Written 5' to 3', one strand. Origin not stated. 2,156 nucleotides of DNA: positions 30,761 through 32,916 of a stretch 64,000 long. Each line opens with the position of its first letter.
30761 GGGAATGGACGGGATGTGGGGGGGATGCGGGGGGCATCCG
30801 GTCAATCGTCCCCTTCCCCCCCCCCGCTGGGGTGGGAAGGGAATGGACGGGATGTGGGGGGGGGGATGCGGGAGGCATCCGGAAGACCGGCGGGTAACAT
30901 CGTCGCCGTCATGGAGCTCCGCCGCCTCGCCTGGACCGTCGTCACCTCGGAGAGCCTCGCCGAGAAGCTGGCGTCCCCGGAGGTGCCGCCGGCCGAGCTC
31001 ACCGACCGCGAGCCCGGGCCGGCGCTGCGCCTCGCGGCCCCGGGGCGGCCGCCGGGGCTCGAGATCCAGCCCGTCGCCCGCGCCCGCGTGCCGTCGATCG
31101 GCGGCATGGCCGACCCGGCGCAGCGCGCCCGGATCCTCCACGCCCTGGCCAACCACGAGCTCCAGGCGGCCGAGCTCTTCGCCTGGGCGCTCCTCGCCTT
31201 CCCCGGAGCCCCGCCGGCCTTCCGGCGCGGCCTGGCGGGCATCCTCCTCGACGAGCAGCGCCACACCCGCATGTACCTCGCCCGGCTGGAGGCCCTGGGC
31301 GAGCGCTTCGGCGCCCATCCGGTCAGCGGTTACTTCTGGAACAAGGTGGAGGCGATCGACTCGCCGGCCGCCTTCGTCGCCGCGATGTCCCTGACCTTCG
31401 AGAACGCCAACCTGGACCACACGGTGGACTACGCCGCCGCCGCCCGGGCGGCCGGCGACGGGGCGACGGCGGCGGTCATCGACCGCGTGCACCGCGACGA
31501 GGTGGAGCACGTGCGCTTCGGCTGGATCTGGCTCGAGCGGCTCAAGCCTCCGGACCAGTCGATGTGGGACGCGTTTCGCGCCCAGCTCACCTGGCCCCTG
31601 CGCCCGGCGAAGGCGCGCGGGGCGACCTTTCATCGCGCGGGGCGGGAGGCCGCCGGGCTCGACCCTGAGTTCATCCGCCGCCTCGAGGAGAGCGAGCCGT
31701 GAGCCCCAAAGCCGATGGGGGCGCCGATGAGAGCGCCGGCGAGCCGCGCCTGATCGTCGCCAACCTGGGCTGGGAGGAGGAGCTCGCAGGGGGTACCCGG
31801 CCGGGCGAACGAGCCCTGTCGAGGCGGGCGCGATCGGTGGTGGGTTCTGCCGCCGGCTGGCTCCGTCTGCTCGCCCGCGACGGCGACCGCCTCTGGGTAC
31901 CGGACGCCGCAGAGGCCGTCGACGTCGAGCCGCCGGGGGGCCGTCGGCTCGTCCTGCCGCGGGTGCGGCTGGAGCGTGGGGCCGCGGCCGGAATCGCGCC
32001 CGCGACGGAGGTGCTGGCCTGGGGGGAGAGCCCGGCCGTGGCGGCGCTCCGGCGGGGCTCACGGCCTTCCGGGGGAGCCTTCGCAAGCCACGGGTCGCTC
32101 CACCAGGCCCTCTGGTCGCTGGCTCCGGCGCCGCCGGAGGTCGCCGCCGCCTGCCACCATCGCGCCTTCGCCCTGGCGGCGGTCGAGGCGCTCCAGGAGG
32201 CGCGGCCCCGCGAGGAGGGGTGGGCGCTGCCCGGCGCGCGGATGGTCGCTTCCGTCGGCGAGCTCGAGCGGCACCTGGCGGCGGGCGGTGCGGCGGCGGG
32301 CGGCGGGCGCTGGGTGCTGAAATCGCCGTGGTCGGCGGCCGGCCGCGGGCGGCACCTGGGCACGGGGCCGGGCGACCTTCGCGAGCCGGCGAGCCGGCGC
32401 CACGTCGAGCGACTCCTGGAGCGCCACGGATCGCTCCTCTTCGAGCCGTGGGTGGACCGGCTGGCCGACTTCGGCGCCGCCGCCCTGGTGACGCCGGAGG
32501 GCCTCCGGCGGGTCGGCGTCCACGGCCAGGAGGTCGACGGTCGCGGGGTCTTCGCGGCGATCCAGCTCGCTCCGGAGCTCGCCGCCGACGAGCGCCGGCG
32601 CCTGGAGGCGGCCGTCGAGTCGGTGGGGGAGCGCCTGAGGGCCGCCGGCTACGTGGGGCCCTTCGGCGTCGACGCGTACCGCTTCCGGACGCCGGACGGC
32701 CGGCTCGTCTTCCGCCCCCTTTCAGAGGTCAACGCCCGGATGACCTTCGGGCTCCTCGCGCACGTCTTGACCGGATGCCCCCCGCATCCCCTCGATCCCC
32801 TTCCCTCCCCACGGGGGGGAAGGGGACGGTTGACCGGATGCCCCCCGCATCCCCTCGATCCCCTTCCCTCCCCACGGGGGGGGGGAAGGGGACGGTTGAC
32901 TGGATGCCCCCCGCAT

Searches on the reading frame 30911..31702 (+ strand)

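Call 13: search_protein_families(library=pfam, proteins=[window:30911-31702:+])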
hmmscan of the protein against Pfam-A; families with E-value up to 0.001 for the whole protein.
window:30911-31702:+ (263 aa): 1 family
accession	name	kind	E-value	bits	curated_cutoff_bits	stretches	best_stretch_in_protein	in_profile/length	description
PF04305.20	DUF455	-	1.2e-48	166.3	34.3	1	38-255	35-246/247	Protein of unknown function (DUF455)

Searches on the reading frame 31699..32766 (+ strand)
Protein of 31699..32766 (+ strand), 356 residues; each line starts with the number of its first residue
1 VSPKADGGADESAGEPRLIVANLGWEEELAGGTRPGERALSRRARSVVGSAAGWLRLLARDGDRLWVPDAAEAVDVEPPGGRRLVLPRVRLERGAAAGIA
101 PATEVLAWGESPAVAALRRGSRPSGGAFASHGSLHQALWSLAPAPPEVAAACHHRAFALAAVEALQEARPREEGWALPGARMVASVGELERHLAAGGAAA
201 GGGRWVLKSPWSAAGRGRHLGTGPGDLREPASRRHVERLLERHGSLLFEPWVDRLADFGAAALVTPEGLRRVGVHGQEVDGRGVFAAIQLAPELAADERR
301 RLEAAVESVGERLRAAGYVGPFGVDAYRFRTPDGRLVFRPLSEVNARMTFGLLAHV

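Call 13: search_protein_families(library=pfam, proteins=[window:31699-32766:+])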
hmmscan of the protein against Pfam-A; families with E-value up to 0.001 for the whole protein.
window:31699-32766:+ (356 aa): 0 families

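Call 44: find_homologous_proteins(query=window:31699-32766:+, max_evalue=1e-10)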
Query window:31699-32766:+ (356 aa): 394 proteins with E <= 1e-10 among 8000 candidates; the best 120 are listed.
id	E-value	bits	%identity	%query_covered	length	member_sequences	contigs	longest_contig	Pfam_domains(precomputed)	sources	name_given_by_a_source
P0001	2.7e-223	759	100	100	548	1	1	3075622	PF18364.7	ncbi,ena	-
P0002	1.5e-162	559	78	100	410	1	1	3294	-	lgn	-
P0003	6.6e-162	557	79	95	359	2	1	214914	-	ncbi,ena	-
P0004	3.3e-153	528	88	83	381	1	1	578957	-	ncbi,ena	-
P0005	2.3e-152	526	77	95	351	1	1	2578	-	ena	-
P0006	1.7e-144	500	74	95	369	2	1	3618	-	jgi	jgi:hypothetical protein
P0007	2.7e-77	279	51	95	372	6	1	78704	-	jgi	jgi:hypothetical protein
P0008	2.8e-77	278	50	95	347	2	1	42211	-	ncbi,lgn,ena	ncbi:MAG TPA: hypothetical protein VGG03_05065 [Thermoanaerobaculia bacterium]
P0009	5.3e-77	278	51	95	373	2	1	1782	-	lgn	-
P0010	2.0e-75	272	52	84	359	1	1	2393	-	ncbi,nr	ncbi:MAG TPA: hypothetical protein VLF66_14345, partial [Thermoanaerobaculia bacterium]|nr:hypotheti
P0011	2.1e-75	272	48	96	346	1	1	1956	-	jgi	jgi:hypothetical protein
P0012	2.3e-75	272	52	95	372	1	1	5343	-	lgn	-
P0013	2.5e-75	272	49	95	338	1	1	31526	-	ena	-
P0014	6.4e-75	271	51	95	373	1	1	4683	-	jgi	-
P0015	1.1e-73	267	47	95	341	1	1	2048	-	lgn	-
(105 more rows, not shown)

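Call 45: find_encoding_contigs(protein=P0001, flank=3000, max_places=2)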
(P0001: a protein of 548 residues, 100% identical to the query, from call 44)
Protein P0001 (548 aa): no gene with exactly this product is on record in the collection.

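Call 46: find_encoding_contigs(protein=P0004, flank=10000, max_places=2)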
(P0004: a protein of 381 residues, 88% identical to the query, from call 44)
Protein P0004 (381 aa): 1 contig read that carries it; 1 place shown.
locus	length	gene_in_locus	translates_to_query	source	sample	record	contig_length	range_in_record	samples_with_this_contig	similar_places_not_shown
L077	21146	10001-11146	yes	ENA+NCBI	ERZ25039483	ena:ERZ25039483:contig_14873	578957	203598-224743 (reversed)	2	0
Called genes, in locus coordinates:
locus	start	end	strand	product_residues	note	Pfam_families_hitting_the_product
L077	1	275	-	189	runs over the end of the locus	PF00440:TetR_N (faint)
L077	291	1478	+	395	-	PF01565:FAD_binding_4, PF08031:BBE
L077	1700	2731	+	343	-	PF02018:CBM_4_9 (weak)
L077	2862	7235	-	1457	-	PF18998:Flg_new_2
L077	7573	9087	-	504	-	PF17957:Big_7 (faint), PF00092:VWA (weak), PF13519:VWA_2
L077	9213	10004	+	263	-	PF04305:DUF455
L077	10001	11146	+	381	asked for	-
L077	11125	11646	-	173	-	-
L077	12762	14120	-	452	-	PF16491:Peptidase_M48_N, PF01435:Peptidase_M48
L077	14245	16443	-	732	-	PF01590:GAF, PF13185:GAF_2, PF13492:GAF_3, PF00990:GGDEF, PF00563:EAL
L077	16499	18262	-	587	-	PF02784:Orn_Arg_deC_N, PF00278:Orn_DAP_Arg_deC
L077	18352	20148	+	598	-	PF01636:APH (faint), PF03109:ABC1, PF01163:RIO1 (weak), PF27536:UbiB_helical (weak)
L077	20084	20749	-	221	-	-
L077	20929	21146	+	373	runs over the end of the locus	PF02163:Peptidase_M50, PF00571:CBS (weak)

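Call 47: find_encoding_contigs(protein=P0003, flank=10000, max_places=2)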
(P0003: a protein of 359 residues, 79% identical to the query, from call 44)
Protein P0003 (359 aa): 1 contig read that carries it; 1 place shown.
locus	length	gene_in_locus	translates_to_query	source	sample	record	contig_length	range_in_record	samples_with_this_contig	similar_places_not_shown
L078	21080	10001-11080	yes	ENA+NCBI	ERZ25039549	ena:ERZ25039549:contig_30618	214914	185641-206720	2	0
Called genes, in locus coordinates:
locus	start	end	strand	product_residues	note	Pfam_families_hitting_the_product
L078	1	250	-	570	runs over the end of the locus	PF04389:Peptidase_M28, PF01546:Peptidase_M20 (weak)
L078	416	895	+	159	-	PF00571:CBS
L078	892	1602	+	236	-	PF01177:Asp_Glu_race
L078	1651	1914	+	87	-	PF19611:DUF6116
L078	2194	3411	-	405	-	PF17785:PUA_3, PF10672:Methyltrans_SAM, PF03602:Cons_hypoth95 (weak)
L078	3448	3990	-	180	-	PF01625:PMSR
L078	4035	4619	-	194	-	PF01243:PNPOx_N, PF12766:Pyridox_oxase_2 (weak), PF10590:PNP_phzG_C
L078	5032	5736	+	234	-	-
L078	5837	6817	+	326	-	PF00248:Aldo_ket_red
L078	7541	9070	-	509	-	PF00092:VWA, PF13519:VWA_2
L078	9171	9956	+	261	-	PF04305:DUF455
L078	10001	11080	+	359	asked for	-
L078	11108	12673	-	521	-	PF00450:Peptidase_S10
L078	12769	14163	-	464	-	PF16491:Peptidase_M48_N, PF01435:Peptidase_M48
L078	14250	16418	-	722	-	PF01590:GAF, PF13185:GAF_2, PF13492:GAF_3, PF00990:GGDEF, PF00563:EAL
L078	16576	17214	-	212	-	PF12697:Abhydrolase_6 (weak)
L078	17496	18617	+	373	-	PF02163:Peptidase_M50, PF13398:Peptidase_M50B, PF02163:Peptidase_M50, PF00571:CBS (weak)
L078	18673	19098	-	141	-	-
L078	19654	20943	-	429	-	PF15780:ASH (faint)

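Call 63: list_cluster_members(proteins=[P0001])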
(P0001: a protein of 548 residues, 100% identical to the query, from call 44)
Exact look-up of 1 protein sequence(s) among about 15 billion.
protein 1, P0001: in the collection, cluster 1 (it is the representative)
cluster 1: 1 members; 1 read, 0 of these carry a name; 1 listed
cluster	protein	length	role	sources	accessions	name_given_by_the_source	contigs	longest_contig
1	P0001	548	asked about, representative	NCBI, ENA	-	-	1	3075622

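Call 77: find_encoding_contigs(protein=P0002, flank=3000, max_places=2)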
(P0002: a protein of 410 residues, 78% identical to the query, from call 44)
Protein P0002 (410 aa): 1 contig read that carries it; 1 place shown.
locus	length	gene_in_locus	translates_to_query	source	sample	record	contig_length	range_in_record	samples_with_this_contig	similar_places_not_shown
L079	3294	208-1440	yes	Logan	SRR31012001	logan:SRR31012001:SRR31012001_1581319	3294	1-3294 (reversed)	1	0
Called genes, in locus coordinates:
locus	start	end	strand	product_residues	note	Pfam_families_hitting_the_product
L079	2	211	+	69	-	?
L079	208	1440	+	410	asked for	-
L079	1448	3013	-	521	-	PF00450:Peptidase_S10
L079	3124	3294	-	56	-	?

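Call 79: find_encoding_contigs(protein=P0006, flank=3000, max_places=2)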
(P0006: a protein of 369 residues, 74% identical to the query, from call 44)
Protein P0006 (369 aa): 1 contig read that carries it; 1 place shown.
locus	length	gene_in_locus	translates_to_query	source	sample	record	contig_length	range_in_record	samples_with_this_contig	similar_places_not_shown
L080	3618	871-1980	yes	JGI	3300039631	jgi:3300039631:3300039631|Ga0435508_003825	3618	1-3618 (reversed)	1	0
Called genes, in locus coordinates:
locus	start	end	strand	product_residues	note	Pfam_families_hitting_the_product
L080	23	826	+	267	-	PF04305:DUF455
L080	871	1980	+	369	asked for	-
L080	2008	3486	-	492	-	PF00450:Peptidase_S10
